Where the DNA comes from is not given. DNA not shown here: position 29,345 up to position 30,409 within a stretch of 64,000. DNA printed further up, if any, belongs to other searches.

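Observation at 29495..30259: Sulfotransferase-like gene beside a Tyr-rich small protein (RaxST/RaxX-style logic?)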

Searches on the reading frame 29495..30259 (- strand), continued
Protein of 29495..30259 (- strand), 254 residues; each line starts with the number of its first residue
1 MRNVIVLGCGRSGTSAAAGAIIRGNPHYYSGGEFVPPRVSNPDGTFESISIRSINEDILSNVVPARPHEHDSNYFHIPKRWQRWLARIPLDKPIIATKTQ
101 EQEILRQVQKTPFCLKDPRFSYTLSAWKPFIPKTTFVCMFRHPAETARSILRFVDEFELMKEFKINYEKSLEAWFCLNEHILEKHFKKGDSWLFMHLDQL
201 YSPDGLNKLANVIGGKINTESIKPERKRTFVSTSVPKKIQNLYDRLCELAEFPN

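Call 14: search_solved_structures(query=A1, max_evalue=10, show_alignments=4)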
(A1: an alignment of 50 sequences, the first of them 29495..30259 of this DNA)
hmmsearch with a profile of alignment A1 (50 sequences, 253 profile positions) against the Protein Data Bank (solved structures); distinct sequences matched with E-value up to 10: 8.
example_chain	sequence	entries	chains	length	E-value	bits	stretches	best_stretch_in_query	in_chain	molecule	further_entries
5x2b_D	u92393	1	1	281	0.0023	20.7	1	131-236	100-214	Sulfotransferase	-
5x2b_F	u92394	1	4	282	0.0023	20.7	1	131-236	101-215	Sulfotransferase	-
5x2b_C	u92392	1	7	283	0.0023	20.6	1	131-236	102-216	Sulfotransferase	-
9wp1_A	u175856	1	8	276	0.0032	20.2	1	101-223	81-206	Protein-tyrosine sulfotransferase 1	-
5wrj_A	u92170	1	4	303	0.0043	19.8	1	102-223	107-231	Protein-tyrosine sulfotransferase 1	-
5wri_A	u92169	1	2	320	0.0049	19.6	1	101-223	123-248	Protein-tyrosine sulfotransferase 1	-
4gox_A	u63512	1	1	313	0.52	12.9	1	129-221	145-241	Polyketide synthase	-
4gbm_A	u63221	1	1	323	0.68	12.5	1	127-214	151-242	CurM Sulfotransferase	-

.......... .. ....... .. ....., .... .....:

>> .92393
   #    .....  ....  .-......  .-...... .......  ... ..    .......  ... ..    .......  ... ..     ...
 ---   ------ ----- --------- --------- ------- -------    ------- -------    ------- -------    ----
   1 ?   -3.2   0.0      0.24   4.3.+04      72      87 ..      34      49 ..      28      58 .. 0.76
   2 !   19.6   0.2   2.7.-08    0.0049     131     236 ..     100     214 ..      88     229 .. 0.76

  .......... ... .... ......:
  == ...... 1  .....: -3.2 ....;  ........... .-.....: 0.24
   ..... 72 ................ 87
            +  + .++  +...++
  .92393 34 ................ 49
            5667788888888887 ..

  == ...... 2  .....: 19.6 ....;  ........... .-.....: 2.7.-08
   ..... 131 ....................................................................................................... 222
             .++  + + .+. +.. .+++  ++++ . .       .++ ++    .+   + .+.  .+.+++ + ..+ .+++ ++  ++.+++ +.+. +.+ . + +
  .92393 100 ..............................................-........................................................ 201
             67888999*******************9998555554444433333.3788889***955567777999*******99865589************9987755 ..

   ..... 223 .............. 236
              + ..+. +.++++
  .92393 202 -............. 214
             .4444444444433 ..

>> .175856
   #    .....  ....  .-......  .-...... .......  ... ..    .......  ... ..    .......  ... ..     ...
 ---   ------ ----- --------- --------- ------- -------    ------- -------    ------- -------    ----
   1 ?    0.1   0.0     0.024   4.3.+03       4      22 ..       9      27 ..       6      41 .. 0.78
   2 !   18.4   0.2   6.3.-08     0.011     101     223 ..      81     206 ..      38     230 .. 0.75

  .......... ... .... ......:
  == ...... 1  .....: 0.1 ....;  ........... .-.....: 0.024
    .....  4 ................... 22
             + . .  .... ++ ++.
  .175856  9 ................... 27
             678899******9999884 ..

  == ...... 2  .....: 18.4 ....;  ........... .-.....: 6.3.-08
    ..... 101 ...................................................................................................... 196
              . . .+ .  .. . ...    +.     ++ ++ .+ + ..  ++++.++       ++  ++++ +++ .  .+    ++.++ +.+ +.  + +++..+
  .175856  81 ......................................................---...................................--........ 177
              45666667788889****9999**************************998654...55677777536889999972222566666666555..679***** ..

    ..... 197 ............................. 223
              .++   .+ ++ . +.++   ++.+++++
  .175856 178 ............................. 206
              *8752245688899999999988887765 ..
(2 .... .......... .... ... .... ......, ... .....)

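Call 21: predict_structure(alignment_id=A1)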
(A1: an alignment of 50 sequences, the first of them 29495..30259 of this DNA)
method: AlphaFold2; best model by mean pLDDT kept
length: 254 residues; sequences in the alignment: 50
mean_pLDDT: 94.5   pTM: 0.92
mean pLDDT of the five models: 94.5, 94.1, 93.8, 93.7, 92.9
residues with pLDDT >= 90: 217; 70-90: 37; 50-70: 0; < 50: 0
segments of 3 or more residues with pLDDT < 50: none
pLDDT, mean of each block of 10 residues (from residue 1): 92 92 97 87 90 98 95 96 97 98 98 97 98 97 95 90 96 98 93 96 96 96 82 92 98 89
secondary structure, 60 per line:
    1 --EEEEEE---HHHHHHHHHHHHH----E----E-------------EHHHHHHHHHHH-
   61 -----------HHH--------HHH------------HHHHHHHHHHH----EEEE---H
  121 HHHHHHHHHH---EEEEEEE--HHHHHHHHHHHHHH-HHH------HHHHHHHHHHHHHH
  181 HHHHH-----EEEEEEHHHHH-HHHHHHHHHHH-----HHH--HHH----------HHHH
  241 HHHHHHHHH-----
elements in order: E3-8 H12-24 H49-59 H98-108 E113-116 H120-130 E134-140 H143-156 H167-185 E191-196 H197-201 H203-213 H237-249

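Call 25: fold_search(model_id=the predicted structure, library=pdb)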
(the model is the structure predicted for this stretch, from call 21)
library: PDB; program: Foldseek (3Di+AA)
matches with E <= 10: 704; with E <= 0.001: 9
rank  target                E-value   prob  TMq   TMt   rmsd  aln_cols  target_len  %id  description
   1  4gox                  7.0e-05  1.00  0.51  0.48  11.1       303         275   16  Sulfotransferase Domain from the Synechococcus PCC 7002 Olefin Synthase (released 2012-10-17)
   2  4gbm                  1.6e-04  1.00  0.51  0.46  11.4       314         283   12  Sulfotransferase Domain from the Curacin Biosynthetic Pathway (released 2012-10-17)
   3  5wrj_A                1.7e-04  1.00  0.49  0.46  12.2       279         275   15  Crystal structure of human tyrosylprotein sulfotransferase-1 complexed with PAP and gastrin peptide (released 2017-09-06)
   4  3rnl                  3.7e-04  1.00  0.50  0.51   8.1       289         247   10  Crystal Structure of Sulfotransferase from Alicyclobacillus acidocaldarius (released 2011-06-29)
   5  5wrj_C                4.4e-04  1.00  0.49  0.46  12.0       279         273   14  Crystal structure of human tyrosylprotein sulfotransferase-1 complexed with PAP and gastrin peptide (released 2017-09-06)
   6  9wwe                  8.4e-04  1.00  0.50  0.43  11.9       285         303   17  Crystal structure of human tyrosylprotein sulfotransferase 2 (TPST2) in cation-bound state (released 2025-12-31)
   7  2z6v                  8.4e-04  1.00  0.52  0.36  11.0       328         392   14  Crystal structure of sulfotransferase STF9 from Mycobacterium avium (released 2008-09-09)
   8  5wri_A                8.4e-04  1.00  0.45  0.42  13.2       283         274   16  Crystal structure of human tyrosylprotein sulfotransferase-1 complexed with PAP and C4 peptide (released 2017-09-13)
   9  3ap3_B                9.9e-04  1.00  0.45  0.41  12.3       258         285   16  Crystal structure of human tyrosylprotein sulfotransferase-2 complexed with PAP (released 2011-10-26)
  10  3ap3_C                1.2e-03  1.00  0.46  0.42  12.1       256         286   14  Crystal structure of human tyrosylprotein sulfotransferase-2 complexed with PAP (released 2011-10-26)
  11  3ap1_B                1.2e-03  1.00  0.49  0.42  12.2       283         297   15  Crystal structure of human tyrosylprotein sulfotransferase-2 complexed with PAP and C4 peptide (released 2011-10-26)
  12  3ap2_B                1.6e-03  1.00  0.48  0.42  11.8       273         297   17  Crystal structure of human tyrosylprotein sulfotransferase-2 complexed with PAP,C4 peptide, and phosphate ion (released 2011-10-26)
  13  3ap1_A                1.9e-03  1.00  0.47  0.41  12.4       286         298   14  Crystal structure of human tyrosylprotein sulfotransferase-2 complexed with PAP and C4 peptide (released 2011-10-26)
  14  2zq5                  1.9e-03  1.00  0.47  0.35  10.9       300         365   13  Crystal structure of sulfotransferase STF1 from Mycobacterium tuberculosis H37Rv (type1 form) (released 2009-09-29)
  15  3ap3_D                2.0e-03  1.00  0.42  0.38  12.3       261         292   15  Crystal structure of human tyrosylprotein sulfotransferase-2 complexed with PAP (released 2011-10-26)
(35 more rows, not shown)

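Call 27: find_encoding_contigs(protein=P0012, flank=10000, max_places=3)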
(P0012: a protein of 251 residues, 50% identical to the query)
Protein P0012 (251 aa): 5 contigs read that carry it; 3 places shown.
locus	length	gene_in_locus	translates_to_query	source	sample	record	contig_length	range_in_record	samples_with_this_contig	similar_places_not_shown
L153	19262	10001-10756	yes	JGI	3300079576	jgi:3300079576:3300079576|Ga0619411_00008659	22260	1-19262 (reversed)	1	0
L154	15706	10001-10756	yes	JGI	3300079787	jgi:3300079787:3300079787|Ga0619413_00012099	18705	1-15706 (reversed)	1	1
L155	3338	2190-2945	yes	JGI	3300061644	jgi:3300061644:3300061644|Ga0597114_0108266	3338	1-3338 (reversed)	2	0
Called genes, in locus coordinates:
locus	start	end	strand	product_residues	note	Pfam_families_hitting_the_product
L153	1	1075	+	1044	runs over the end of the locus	PF18582:HZS_alpha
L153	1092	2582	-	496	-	PF16697:Yop-YscD_cpl (weak), PF00498:FHA (weak)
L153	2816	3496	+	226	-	PF00753:Lactamase_B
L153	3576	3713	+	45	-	-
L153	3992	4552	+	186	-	PF02357:NusG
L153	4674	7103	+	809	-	PF02706:Wzz (weak), PF01656:CbiA, PF10609:ParA, PF13614:AAA_31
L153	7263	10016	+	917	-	PF00501:AMP-binding, PF13193:AMP-binding_C, PF00550:PP-binding, PF00975:Thioesterase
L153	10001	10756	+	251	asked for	PF13469:Sulfotransfer_3 (weak)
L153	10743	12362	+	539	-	PF02952:Fucose_iso_C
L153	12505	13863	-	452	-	PF03130:HEAT_PBS (faint), PF13646:HEAT_2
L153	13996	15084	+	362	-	PF01142:TruD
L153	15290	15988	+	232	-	-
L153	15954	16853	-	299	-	PF01555:N6_N4_Mtase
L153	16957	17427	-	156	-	PF10670:DUF4198 (weak)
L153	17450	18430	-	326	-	PF07963:N_methyl, PF07596:SBP_bac_10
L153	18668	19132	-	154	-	-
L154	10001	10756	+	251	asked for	PF13469:Sulfotransfer_3 (weak)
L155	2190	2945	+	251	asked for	PF13469:Sulfotransfer_3 (weak)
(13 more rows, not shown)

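Call 28: find_encoding_contigs(protein=P0011, flank=10000, max_places=2)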
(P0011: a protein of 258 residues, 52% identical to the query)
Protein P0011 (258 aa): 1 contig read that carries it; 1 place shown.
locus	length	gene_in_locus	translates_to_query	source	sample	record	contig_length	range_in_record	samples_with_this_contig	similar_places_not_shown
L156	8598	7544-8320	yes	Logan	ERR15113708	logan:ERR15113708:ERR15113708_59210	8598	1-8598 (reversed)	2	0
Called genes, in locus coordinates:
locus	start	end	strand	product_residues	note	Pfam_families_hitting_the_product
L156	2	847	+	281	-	?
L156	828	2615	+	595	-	PF01871:AMMECR1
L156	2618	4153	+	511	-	PF02624:YcaO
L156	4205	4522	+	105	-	PF07172:GRP (weak)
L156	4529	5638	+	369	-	-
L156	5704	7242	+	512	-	PF01565:FAD_binding_4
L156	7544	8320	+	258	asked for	-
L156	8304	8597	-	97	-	?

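Call 32: find_encoding_contigs(protein=P0004, flank=10000, max_places=2)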
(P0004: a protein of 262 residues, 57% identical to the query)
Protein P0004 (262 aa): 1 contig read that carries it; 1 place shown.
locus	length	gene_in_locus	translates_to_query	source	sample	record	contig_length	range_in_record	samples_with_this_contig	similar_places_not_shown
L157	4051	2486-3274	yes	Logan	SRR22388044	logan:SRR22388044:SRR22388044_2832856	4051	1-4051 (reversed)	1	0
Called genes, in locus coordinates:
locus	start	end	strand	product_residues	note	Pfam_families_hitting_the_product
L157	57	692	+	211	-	PF00702:Hydrolase, PF13419:HAD_2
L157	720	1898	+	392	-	-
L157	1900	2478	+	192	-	-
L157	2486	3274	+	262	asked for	PF13469:Sulfotransfer_3 (weak)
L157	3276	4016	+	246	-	PF01467:CTP_transf_like, PF13671:AAA_33 (faint), PF01583:APS_kinase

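Call 33: find_encoding_contigs(protein=P0009, flank=10000, max_places=2)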
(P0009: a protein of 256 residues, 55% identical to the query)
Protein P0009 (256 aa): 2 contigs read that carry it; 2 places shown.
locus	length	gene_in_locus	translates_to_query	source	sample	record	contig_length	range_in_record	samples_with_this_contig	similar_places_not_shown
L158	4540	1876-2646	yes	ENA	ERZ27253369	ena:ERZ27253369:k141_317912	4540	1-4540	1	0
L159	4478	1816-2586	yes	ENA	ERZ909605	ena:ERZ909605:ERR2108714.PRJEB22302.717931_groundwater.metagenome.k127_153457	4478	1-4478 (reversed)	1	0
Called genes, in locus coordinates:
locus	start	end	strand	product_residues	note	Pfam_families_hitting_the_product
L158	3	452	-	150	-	?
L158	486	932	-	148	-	PF22811:Zn_ribbon_NrdR, PF03477:ATP-cone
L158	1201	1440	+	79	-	-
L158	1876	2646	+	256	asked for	PF13469:Sulfotransfer_3 (faint)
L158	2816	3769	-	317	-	PF00578:AhpC-TSA, PF08534:Redoxin, PF13905:Thioredoxin_8, PF17991:Thioredoxin_10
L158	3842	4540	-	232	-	?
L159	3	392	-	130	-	?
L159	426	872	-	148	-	PF22811:Zn_ribbon_NrdR, PF03477:ATP-cone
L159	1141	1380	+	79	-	-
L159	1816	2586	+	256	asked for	PF13469:Sulfotransfer_3 (faint)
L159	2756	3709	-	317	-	PF00578:AhpC-TSA, PF08534:Redoxin, PF13905:Thioredoxin_8, PF17991:Thioredoxin_10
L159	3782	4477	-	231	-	?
